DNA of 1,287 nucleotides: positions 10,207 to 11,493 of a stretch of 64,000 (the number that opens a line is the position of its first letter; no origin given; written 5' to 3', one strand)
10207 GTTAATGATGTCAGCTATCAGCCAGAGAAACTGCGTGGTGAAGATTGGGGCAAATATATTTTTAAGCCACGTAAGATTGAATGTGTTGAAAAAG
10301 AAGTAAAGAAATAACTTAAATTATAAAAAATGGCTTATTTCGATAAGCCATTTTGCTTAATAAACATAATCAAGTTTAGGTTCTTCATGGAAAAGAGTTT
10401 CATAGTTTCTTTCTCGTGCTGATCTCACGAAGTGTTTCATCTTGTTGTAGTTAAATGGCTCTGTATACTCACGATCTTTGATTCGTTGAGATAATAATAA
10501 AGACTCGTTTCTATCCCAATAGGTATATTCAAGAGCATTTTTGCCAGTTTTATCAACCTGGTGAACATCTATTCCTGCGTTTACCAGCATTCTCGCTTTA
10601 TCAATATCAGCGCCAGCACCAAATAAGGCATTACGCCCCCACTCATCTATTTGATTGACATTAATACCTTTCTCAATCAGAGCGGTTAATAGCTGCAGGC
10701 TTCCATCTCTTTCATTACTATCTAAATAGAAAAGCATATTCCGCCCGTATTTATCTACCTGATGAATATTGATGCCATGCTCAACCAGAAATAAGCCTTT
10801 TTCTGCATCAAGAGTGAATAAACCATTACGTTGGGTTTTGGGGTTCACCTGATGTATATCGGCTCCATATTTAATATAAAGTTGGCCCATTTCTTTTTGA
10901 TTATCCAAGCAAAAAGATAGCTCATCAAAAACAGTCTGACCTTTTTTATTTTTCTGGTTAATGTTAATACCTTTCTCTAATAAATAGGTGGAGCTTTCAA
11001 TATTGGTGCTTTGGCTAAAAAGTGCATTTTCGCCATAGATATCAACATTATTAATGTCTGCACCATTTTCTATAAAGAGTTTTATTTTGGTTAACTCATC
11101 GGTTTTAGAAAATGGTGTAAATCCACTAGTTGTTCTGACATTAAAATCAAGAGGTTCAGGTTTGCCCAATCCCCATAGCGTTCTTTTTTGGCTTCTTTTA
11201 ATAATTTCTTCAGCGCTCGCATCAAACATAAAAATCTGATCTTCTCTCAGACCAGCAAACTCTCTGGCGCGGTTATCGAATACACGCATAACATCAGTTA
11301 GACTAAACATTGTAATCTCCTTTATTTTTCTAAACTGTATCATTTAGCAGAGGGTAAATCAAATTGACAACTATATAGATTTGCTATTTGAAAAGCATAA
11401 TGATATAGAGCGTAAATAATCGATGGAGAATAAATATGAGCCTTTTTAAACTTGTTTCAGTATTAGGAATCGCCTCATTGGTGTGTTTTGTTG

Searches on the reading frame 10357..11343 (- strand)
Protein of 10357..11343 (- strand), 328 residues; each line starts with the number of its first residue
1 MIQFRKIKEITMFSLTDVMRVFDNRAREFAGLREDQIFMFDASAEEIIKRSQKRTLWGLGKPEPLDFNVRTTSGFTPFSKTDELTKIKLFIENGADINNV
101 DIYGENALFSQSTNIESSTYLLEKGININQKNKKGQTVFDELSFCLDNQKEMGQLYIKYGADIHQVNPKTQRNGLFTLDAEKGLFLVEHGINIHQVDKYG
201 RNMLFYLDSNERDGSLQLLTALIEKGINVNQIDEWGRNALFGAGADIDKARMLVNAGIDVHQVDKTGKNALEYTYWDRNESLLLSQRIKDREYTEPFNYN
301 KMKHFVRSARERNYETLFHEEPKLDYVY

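Call 8: search_protein_families(library=pfam, proteins=[window:10357-11343:-], max_evalue=0.001)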
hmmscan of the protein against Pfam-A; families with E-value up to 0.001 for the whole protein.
window:10357-11343:- (328 aa): 5 families
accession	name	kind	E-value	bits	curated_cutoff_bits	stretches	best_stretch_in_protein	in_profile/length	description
PF13637.12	Ank_4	-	3.2e-16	59.5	22.7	0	87-109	13-35/50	Ankyrin repeats (many copies)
PF12796.13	Ank_2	-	2.2e-10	41.4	27.3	0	85-165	11-88/90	Ankyrin repeats (3 copies)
PF13857.12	Ank_5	-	3.8e-06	27.6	27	0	88-108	33-53/56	Ankyrin repeats (many copies)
PF00023.36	Ank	-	1e-05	26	21.1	0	119-133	19-33/33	Ankyrin repeat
PF13606.12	Ank_3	-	0.00041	21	22.3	0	143-164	8-29/30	Ankyrin repeat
